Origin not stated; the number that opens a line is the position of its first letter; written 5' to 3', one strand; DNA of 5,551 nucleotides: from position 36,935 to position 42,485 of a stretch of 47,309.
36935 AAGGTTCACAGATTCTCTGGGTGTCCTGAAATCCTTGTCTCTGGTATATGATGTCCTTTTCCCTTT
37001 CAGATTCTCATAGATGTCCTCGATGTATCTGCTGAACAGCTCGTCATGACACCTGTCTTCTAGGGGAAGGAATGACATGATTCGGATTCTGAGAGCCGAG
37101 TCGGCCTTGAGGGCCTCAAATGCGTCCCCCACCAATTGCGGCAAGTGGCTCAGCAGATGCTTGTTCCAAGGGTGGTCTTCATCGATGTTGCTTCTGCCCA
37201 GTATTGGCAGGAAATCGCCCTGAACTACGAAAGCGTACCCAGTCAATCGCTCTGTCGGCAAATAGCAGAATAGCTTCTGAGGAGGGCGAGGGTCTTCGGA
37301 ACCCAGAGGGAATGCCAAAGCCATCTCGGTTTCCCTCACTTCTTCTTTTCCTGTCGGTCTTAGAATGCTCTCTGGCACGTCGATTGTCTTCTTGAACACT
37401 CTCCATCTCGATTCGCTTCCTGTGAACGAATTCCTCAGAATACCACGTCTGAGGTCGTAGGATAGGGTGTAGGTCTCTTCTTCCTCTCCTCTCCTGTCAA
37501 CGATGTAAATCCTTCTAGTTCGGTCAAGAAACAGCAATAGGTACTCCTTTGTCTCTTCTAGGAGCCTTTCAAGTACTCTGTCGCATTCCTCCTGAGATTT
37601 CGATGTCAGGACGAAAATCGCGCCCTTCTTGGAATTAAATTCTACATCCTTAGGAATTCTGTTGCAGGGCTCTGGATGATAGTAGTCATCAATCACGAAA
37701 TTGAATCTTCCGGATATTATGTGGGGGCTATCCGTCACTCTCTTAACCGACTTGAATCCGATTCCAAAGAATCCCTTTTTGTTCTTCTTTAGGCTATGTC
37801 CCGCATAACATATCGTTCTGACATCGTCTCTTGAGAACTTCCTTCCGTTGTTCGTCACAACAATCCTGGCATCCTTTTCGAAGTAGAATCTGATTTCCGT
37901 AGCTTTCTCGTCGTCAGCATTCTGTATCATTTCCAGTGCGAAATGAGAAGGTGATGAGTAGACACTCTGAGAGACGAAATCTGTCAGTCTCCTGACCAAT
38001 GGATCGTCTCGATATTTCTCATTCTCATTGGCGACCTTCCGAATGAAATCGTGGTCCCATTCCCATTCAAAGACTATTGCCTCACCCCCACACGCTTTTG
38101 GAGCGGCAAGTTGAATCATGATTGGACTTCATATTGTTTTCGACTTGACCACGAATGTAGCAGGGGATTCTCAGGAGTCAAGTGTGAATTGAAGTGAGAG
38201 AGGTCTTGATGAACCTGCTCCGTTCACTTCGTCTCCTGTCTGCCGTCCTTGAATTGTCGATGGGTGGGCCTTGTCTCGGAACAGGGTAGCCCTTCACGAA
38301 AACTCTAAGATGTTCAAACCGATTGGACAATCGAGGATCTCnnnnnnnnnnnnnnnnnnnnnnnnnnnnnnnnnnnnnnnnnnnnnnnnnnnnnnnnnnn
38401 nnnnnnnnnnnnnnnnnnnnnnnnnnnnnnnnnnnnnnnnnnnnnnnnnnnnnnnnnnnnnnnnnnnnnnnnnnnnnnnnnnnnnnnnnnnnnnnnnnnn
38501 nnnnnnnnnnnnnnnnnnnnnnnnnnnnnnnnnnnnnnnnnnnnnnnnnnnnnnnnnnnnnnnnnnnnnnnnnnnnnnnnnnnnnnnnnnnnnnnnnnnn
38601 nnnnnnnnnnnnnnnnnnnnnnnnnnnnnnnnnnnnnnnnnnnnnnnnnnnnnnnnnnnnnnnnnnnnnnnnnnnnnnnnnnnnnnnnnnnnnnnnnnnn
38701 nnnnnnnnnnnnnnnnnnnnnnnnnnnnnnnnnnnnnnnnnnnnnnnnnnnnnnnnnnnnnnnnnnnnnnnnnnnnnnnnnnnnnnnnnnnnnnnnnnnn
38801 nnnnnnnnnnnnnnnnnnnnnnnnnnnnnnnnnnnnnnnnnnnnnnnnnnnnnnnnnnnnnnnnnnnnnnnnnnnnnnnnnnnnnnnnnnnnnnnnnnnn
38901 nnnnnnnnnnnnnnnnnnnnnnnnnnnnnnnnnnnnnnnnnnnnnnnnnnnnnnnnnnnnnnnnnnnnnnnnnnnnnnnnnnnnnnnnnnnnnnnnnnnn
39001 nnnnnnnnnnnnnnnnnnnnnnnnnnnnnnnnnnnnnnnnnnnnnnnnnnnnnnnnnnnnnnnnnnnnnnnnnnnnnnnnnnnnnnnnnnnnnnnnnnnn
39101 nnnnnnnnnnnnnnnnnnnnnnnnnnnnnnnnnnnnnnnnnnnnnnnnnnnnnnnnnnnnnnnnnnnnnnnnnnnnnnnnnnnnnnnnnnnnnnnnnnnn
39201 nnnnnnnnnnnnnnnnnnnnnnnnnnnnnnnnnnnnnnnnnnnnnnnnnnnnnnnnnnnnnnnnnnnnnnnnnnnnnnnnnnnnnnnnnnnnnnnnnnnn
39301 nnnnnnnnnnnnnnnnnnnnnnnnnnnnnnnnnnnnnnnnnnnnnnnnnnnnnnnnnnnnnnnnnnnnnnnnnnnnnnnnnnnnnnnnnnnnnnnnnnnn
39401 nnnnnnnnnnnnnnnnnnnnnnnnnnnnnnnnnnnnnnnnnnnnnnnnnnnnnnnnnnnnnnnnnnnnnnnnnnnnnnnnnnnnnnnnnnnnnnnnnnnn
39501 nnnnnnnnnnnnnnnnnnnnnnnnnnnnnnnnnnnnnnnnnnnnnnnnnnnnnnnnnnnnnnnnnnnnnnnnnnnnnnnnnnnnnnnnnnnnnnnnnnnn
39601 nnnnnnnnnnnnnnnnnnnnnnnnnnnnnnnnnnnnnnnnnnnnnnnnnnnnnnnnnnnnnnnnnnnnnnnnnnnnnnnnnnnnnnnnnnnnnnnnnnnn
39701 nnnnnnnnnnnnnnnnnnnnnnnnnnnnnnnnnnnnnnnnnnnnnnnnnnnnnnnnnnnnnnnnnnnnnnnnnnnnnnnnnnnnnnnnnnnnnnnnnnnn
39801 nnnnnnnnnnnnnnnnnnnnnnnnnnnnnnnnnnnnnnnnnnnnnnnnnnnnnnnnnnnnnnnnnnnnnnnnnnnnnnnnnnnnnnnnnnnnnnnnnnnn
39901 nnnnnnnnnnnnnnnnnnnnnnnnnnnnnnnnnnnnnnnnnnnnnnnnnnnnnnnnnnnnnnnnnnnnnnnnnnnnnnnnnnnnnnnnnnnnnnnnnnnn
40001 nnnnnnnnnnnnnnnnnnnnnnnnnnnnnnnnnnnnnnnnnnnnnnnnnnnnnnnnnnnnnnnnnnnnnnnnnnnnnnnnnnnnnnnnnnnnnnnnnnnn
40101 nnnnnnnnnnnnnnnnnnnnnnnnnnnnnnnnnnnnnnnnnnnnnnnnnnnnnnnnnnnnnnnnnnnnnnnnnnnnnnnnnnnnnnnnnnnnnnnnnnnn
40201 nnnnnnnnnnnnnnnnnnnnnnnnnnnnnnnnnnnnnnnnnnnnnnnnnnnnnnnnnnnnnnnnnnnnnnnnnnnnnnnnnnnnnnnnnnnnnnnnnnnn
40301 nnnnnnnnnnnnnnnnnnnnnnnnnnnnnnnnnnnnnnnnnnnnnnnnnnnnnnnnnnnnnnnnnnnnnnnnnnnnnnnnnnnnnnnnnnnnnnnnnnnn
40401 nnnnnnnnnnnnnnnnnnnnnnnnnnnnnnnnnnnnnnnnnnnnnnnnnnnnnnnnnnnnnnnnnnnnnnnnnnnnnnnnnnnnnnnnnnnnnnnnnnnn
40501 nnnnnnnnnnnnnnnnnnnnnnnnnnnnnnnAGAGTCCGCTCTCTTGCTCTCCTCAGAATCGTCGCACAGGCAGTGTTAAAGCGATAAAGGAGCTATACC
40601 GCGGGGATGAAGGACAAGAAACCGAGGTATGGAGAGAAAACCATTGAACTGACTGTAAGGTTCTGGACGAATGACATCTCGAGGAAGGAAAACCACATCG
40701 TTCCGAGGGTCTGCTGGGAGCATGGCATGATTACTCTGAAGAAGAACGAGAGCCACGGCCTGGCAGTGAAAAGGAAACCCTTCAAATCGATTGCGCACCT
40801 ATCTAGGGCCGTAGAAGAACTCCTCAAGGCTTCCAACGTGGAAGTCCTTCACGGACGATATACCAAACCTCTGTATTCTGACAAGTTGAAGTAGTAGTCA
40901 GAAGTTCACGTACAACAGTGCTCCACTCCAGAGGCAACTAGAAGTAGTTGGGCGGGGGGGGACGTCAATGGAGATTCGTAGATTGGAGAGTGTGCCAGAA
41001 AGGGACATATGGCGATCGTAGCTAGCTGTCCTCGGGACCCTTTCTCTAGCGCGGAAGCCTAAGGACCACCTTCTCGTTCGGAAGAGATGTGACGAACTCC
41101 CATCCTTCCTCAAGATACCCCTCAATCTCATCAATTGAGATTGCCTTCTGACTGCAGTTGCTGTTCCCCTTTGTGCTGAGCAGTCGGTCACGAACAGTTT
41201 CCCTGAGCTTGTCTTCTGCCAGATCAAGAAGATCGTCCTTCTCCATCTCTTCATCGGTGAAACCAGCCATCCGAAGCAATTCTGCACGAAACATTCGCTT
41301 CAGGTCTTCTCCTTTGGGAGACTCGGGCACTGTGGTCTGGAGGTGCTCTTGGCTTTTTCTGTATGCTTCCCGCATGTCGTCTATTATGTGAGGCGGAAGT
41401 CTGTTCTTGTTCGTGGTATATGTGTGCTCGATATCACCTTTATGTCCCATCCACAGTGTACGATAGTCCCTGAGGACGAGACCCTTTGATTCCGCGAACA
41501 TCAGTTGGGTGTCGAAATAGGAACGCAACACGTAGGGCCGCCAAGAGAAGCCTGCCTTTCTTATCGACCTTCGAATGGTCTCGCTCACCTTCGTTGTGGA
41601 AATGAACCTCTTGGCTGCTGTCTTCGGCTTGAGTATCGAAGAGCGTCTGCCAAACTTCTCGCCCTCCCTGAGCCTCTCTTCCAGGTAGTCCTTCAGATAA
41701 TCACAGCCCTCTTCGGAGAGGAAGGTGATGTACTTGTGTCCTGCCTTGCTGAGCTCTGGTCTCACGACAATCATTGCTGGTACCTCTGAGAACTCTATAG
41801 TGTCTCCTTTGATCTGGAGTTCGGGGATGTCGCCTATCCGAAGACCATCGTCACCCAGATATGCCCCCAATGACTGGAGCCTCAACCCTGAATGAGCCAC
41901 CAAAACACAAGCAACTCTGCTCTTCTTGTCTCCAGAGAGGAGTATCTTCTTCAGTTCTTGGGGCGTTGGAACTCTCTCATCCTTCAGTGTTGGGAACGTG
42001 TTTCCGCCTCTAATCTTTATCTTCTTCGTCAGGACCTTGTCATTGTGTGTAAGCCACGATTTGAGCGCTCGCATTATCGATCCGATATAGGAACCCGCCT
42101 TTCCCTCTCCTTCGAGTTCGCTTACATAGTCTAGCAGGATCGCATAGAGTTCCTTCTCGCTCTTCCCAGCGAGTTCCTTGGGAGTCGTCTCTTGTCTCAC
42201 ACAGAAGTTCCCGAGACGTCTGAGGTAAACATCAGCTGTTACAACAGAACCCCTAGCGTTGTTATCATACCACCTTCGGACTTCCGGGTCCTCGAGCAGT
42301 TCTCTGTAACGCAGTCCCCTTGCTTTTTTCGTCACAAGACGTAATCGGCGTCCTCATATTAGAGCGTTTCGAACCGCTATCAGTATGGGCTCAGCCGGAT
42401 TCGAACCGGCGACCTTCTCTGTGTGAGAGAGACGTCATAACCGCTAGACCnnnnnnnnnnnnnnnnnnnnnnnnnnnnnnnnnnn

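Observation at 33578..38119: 1513-aa sacsin-like GHKL ATPase with a DUF3883 nuclease-like C-terminus: a single-gene defence candidate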

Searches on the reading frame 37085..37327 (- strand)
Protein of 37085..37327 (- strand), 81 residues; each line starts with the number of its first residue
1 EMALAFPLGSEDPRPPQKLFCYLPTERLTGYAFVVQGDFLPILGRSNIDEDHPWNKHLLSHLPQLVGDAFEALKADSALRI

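Call 102: search_solved_structures(query=A6, max_evalue=10, show_alignments=3)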
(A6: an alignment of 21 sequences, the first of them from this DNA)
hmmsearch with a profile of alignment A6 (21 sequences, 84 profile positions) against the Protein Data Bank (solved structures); distinct sequences matched with E-value up to 10: 3.
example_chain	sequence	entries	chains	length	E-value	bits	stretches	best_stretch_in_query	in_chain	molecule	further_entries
5czf_A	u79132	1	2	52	0.04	17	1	49-72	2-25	PaaA2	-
3zbe_A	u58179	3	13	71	0.067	16.2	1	49-72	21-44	PAAA2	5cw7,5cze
2p2e_A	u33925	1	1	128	1.5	11.9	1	38-83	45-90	Putative Fe-S biosynthesis protein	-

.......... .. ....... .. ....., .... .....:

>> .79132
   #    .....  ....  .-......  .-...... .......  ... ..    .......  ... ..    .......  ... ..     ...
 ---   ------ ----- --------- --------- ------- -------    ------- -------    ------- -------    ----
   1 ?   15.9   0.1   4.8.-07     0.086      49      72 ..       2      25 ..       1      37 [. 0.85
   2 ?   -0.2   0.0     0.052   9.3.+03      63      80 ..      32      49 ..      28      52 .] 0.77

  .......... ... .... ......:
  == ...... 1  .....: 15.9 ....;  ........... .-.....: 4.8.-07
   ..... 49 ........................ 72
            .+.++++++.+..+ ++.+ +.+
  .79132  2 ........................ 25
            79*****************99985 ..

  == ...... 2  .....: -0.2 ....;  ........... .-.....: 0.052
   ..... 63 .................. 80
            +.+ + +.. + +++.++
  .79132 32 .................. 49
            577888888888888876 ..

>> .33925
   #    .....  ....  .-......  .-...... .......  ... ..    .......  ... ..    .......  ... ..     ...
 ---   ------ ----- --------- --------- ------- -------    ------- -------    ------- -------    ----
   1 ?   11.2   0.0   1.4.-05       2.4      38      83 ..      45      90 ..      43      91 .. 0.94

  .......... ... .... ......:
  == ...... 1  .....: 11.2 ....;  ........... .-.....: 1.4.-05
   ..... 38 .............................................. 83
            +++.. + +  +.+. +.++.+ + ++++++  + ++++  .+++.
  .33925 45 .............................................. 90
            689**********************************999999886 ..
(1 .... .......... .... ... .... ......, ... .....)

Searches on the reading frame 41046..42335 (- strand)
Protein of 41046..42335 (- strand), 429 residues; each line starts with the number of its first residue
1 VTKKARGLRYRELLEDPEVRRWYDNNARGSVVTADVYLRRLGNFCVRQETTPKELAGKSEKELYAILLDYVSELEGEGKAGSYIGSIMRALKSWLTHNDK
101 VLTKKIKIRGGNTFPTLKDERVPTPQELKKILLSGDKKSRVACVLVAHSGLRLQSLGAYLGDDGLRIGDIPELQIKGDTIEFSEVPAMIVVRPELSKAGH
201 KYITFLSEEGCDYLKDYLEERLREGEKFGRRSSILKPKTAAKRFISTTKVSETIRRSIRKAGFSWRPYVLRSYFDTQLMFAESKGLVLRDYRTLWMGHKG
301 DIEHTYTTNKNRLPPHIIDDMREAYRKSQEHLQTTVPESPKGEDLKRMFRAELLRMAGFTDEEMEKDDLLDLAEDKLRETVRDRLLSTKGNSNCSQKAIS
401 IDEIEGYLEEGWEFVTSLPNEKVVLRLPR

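Call 5: search_protein_families(library=pfam, proteins=[window:41046-42335:-], max_evalue=0.01)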
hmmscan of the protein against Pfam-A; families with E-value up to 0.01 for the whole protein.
window:41046-42335:- (429 aa): 1 family
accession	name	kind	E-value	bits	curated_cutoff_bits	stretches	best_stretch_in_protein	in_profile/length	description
PF00589.27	Phage_integrase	-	6.3e-07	29.8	27.1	1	159-279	30-141/172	Phage integrase family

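Call 6: search_protein_families(library=padloc, proteins=[window:41046-42335:-], max_evalue=0.01)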
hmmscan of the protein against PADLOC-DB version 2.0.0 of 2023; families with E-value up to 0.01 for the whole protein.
window:41046-42335:- (429 aa): 0 families

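Call 65: search_protein_families(library=ncbifam, proteins=[window:41046-42335:-], max_evalue=0.001)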
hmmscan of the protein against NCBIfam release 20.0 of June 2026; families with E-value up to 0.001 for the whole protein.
window:41046-42335:- (429 aa): 1 family
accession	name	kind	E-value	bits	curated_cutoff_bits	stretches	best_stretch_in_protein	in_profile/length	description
NF040815.2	recomb_XerA_Arch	equivalog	8.9e-08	32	220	1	30-279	13-227/263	site-specific tyrosine recombinase/integron integrase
